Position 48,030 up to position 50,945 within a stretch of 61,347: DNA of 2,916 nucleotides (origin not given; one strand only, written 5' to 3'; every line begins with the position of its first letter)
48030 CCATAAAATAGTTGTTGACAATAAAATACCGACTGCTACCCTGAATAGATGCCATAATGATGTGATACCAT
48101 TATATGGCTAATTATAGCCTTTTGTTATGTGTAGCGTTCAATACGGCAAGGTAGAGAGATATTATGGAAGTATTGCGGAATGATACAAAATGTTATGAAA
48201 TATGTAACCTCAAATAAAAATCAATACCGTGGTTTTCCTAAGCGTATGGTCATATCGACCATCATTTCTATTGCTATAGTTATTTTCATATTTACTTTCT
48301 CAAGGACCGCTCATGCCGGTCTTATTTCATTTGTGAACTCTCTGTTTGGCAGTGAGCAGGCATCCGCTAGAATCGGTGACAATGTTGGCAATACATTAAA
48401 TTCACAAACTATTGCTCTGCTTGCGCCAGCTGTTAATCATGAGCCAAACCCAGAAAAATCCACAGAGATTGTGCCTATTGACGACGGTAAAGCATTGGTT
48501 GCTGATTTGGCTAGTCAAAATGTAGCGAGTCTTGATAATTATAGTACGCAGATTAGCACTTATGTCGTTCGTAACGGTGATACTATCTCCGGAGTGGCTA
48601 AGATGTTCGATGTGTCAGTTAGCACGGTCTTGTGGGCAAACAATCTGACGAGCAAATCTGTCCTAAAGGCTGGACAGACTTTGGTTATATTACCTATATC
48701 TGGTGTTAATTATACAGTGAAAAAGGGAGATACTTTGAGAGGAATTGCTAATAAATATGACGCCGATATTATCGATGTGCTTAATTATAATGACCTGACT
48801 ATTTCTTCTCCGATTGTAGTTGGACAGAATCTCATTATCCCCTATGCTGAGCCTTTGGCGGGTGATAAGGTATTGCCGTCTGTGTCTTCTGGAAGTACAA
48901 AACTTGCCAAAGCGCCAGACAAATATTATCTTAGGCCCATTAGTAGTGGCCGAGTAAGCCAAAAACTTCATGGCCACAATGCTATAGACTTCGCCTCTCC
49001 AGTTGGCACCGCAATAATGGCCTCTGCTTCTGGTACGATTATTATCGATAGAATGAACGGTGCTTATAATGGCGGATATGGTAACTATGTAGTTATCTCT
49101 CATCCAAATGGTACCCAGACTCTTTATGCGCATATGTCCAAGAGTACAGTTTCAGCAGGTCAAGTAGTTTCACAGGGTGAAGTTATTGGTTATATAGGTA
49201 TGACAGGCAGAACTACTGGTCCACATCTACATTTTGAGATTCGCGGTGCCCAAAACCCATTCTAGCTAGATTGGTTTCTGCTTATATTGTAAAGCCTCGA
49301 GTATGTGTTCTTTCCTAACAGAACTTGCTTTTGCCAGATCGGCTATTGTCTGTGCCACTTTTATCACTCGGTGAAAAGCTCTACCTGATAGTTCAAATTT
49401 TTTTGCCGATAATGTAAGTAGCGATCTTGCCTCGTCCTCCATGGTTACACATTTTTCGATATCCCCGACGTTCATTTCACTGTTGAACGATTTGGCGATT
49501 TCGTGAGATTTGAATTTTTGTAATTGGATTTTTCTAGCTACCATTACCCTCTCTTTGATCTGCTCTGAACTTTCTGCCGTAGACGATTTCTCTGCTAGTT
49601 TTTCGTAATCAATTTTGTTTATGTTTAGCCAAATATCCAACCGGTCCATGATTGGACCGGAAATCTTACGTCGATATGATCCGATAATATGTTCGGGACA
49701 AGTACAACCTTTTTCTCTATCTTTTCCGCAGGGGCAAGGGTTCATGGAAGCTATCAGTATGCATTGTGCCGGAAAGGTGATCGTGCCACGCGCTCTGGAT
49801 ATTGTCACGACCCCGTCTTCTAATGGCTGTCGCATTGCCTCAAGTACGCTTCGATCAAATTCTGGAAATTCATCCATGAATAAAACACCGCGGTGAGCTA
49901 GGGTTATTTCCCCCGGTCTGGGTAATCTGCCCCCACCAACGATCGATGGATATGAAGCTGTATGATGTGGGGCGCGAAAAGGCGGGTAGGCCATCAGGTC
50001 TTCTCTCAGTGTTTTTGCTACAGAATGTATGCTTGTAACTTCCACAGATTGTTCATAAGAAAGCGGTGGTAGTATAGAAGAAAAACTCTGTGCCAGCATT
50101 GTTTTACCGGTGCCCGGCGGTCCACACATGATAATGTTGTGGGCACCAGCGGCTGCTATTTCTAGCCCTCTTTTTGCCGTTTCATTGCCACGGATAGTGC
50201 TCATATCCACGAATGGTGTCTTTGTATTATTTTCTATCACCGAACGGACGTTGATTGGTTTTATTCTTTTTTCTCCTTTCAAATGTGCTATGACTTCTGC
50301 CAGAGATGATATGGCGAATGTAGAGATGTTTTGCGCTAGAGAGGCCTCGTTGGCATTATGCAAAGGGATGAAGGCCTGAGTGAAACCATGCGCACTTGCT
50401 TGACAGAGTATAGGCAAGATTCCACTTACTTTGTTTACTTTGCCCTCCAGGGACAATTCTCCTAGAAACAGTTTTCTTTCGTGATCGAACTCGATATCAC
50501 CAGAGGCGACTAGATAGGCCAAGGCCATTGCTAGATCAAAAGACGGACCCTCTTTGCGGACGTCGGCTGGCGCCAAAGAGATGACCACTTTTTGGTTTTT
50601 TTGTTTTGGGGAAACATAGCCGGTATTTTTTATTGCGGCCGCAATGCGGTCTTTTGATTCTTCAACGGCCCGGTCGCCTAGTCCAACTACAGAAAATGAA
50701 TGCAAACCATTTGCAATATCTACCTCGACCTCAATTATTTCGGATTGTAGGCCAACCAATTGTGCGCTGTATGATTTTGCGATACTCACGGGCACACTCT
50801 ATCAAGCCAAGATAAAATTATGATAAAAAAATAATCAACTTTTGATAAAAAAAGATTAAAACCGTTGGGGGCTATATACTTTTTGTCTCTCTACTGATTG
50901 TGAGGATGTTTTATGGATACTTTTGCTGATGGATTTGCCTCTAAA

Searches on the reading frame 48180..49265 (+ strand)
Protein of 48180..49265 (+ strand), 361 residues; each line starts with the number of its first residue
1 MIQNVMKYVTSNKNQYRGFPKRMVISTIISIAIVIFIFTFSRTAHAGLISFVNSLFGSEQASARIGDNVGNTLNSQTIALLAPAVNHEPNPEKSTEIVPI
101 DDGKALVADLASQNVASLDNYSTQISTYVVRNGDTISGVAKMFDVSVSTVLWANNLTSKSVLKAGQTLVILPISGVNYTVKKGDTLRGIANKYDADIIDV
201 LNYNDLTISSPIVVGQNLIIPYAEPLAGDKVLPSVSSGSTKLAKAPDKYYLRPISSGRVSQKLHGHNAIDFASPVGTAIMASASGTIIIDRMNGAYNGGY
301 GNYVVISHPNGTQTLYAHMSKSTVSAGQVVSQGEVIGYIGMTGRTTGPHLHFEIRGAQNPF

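Call 7: search_protein_families(library=pfam, proteins=[window:48180-49265:+], max_evalue=0.01)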
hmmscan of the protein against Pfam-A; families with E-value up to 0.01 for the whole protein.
window:48180-49265:+ (361 aa): 8 families
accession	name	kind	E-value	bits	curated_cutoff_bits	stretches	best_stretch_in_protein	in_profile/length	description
PF01551.29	Peptidase_M23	-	3.2e-31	107.8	28.7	1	265-359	2-92/96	Peptidase family M23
PF01476.26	LysM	-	4.8e-23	81.3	20.9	2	128-170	1-42/43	LysM domain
PF23473.1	LysM3_LYK4_5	-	4.6e-14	52.7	29.3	2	127-161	4-38/48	LYK4/5 LysM3 domain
PF23446.1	LysM1_NFP_LYK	-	1.5e-06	29.4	36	1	134-173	16-55/60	NFP/LYK LysM1 domain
PF23462.1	LysM3_NFP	-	0.00019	22.3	28.1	1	127-156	4-33/48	NFP LysM3 domain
PF12116.14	SpoIIID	-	0.0015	19.1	27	0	122-150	8-36/82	Stage III sporulation protein D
PF16351.10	DUF4979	-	0.003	18.3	28.9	0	269-332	66-124/165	Domain of unknown function (DUF4979)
PF23577.1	LysM_RLK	-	0.0064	16.9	27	0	127-155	2-29/44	LysM domain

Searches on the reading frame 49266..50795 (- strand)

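Call 7: search_protein_families(library=pfam, proteins=[window:49266-50795:-], max_evalue=0.01)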
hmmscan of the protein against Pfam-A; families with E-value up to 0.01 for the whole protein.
window:49266-50795:- (509 aa): 14 families
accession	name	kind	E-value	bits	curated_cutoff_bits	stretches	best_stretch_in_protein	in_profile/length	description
PF01078.27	Mg_chelatase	-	6.2e-86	287.5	20.3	1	197-399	1-206/207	Magnesium chelatase, subunit ChlI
PF13541.12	ChlI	-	1.6e-37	128.5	27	1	23-147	1-121/121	Subunit ChlI of Mg-chelatase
PF13335.12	Mg_chelatase_C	-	1.5e-26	93.2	26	1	408-505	2-94/94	Magnesium chelatase, subunit ChlI C-terminal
PF00493.29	MCM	-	1.6e-11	44.2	23.3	1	294-362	114-182/224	MCM P-loop domain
PF07728.20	AAA_5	-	4.4e-10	40.1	22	1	220-357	1-126/139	AAA domain (dynein-related subfamily)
PF05362.19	Lon_C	-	1e-06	28.9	21.1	1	19-151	41-176/205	Lon protease (S16) C-terminal proteolytic domain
PF00158.32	Sigma54_activat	-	0.00036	20.7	20.2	1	211-330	15-122/168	Sigma-54 interaction domain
PF00004.35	AAA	-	0.00052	20.9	21.2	1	221-242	1-22/131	ATPase family associated with various cellular activities (AAA)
PF05496.18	RuvB_N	-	0.00087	19.5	27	0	219-239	34-54/159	Holliday junction DNA helicase RuvB P-loop domain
PF07724.20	AAA_2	-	0.0013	19.2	27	1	220-349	5-121/166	AAA domain (Cdc48 subfamily)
PF20720.3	nSTAND3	-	0.0024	18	27.2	0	219-264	18-62/155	Novel STAND NTPase 3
PF01695.23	IstB_IS21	-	0.0037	17.2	24.1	1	218-239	92-113/238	IstB-like ATP binding protein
PF13401.12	AAA_22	-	0.0055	17.5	27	0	218-243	5-30/130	AAA domain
PF12775.13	AAA_7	-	0.0073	16.3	25.8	0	214-258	29-73/181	P-loop containing dynein motor region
